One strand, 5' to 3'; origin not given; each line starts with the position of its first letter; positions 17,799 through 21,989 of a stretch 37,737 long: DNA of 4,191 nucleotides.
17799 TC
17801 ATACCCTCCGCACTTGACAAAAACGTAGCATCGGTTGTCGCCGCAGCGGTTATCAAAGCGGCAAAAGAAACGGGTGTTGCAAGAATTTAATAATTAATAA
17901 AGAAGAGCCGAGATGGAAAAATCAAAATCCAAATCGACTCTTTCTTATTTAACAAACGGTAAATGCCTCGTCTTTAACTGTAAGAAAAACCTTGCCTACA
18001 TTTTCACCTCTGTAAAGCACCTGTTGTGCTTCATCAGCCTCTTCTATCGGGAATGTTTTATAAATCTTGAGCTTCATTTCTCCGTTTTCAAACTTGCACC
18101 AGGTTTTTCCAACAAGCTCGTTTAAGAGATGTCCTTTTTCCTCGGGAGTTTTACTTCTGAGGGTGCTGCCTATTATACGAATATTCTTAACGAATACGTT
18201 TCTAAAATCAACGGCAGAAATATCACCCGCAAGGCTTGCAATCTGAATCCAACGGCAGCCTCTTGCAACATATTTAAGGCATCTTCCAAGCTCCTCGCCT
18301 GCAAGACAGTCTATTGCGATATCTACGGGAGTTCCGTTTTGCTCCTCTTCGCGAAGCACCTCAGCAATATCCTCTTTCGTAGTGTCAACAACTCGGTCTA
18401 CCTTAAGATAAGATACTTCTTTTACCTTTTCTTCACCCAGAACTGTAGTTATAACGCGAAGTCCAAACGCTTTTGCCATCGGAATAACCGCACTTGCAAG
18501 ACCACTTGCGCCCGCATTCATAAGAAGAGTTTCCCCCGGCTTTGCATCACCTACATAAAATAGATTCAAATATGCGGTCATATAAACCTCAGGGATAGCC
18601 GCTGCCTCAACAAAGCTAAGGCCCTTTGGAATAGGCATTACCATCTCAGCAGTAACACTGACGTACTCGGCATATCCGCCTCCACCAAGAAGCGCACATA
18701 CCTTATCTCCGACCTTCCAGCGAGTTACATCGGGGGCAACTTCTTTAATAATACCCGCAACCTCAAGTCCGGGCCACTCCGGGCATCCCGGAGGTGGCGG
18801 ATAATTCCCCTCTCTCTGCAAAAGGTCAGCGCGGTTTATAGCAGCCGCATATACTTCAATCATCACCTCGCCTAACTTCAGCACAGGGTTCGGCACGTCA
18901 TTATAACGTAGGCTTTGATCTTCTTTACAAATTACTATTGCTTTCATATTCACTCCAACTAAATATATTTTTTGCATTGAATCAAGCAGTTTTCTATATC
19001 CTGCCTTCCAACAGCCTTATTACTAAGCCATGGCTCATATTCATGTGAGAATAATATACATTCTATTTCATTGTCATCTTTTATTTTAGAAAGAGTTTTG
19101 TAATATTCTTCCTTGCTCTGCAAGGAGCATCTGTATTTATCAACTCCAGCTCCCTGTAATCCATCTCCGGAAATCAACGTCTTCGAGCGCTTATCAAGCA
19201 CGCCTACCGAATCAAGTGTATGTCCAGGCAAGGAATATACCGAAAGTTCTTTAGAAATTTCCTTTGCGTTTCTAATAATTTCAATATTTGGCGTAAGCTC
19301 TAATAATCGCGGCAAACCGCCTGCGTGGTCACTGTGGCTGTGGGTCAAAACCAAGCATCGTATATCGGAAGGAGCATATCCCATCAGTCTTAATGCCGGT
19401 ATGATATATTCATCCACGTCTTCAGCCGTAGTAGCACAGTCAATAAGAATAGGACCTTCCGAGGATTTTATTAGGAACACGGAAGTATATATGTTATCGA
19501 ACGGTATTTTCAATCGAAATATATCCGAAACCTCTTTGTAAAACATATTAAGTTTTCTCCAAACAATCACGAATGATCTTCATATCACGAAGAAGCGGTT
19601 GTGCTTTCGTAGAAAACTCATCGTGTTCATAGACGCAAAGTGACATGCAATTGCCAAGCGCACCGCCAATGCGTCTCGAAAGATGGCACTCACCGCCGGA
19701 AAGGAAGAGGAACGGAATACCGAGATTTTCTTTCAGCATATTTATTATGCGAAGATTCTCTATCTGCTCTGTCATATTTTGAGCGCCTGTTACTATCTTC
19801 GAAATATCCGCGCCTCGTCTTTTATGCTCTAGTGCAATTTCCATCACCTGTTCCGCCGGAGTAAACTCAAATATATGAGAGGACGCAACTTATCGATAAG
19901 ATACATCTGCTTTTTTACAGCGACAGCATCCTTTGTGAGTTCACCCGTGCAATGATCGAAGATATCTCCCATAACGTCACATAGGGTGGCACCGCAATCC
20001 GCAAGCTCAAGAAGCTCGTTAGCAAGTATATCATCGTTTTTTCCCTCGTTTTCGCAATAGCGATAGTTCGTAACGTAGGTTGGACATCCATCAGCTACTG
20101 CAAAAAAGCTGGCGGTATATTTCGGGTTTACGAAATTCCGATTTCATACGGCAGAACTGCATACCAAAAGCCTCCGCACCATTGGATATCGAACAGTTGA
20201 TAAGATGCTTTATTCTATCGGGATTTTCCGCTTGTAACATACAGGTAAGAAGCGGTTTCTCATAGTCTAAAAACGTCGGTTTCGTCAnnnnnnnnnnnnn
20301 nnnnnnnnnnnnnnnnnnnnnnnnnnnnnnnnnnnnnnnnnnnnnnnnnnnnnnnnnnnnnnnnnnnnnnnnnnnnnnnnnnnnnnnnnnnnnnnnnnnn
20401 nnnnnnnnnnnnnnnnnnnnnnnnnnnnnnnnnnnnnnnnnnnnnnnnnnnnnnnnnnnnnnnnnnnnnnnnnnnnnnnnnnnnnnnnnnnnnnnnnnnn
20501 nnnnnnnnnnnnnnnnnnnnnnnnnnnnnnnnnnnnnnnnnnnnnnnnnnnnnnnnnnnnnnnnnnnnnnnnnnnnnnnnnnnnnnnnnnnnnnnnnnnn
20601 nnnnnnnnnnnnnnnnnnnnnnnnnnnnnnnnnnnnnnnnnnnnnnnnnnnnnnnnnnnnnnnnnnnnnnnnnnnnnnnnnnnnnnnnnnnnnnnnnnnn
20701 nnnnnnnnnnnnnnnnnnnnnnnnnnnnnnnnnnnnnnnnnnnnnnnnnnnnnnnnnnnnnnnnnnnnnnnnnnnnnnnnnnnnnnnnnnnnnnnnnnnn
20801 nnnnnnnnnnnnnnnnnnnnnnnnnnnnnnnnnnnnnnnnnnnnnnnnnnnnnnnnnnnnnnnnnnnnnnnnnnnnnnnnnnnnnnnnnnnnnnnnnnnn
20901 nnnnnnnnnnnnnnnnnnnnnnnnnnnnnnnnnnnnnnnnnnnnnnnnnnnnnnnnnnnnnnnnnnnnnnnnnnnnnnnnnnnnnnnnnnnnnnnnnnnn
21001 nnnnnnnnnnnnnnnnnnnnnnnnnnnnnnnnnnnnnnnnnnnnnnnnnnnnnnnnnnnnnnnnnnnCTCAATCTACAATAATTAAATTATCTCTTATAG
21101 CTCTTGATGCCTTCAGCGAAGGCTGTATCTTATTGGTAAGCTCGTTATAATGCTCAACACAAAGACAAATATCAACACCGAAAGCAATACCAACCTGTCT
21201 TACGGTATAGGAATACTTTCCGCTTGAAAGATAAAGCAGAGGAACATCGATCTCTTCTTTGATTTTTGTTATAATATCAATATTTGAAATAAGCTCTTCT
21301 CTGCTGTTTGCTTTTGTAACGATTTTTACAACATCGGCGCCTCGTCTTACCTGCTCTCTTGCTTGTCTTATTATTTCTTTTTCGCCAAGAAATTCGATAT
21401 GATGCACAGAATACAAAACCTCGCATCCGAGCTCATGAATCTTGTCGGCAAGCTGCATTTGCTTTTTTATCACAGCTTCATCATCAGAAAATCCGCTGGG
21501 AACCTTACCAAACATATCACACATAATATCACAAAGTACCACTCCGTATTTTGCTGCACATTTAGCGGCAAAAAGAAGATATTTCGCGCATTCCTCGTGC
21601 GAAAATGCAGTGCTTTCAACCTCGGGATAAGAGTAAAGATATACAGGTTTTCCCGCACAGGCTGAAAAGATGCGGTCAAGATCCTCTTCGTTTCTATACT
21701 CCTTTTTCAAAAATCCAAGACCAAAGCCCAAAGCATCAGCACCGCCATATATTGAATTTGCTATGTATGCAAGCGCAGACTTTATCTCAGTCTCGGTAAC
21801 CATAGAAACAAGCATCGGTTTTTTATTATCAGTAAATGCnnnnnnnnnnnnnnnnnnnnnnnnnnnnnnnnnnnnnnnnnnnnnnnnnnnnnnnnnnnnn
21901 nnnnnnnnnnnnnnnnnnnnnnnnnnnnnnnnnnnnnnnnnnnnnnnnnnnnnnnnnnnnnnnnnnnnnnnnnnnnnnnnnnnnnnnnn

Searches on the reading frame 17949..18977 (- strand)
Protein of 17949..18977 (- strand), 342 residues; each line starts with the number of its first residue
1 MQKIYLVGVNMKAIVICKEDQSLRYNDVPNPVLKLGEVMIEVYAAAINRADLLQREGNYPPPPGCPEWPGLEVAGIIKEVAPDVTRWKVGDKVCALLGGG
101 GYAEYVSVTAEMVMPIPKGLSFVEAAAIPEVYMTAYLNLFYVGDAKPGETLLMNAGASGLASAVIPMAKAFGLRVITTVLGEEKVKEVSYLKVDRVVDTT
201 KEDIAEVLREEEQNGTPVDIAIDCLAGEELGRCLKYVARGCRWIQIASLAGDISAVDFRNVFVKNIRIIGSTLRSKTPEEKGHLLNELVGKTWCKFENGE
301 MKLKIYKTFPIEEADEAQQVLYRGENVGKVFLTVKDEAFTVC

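Call 53: search_protein_families(library=pfam, proteins=[window:17949-18977:-], max_evalue=0.0001)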
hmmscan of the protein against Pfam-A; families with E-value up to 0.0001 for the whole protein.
window:17949-18977:- (342 aa): 3 families
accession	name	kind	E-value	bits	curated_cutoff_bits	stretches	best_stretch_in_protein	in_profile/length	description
PF08240.17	ADH_N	-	1.1e-18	67.8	23.5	1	36-118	3-104/104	Alcohol dehydrogenase GroES-like domain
PF00107.32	ADH_zinc_N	-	1.7e-17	64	31.8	1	159-278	1-117/129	Zinc-binding dehydrogenase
PF13602.12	ADH_zinc_N_2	-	3.1e-11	44.8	27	1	191-330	1-132/134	Zinc-binding dehydrogenase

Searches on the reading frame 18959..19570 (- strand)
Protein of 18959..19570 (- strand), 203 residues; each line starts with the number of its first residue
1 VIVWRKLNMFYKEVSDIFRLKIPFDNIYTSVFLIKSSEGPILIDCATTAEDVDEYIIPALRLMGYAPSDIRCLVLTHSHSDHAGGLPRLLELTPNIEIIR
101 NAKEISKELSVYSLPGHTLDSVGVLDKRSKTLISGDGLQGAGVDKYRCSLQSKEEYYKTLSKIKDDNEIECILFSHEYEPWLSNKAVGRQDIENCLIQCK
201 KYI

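Call 53: search_protein_families(library=pfam, proteins=[window:18959-19570:-], max_evalue=0.0001)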
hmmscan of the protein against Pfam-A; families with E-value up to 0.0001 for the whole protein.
window:18959-19570:- (203 aa): 2 families
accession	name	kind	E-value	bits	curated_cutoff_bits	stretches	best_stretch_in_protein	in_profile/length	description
PF00753.33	Lactamase_B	-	6.7e-20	72.3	22.7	1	28-101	5-75/196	Metallo-beta-lactamase superfamily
PF12706.13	Lactamase_B_2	-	3.2e-05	24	27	1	41-103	3-64/200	Beta-lactamase superfamily domain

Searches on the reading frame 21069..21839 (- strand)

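Call 53: search_protein_families(library=pfam, proteins=[window:21069-21839:-], max_evalue=0.0001)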
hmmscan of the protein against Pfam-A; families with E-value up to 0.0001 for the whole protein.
window:21069-21839:- (256 aa): 1 family
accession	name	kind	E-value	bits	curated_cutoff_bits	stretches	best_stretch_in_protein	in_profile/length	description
PF01487.21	DHquinase_I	-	1.1e-08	35.9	22.2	1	16-221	6-202/230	Type I 3-dehydroquinase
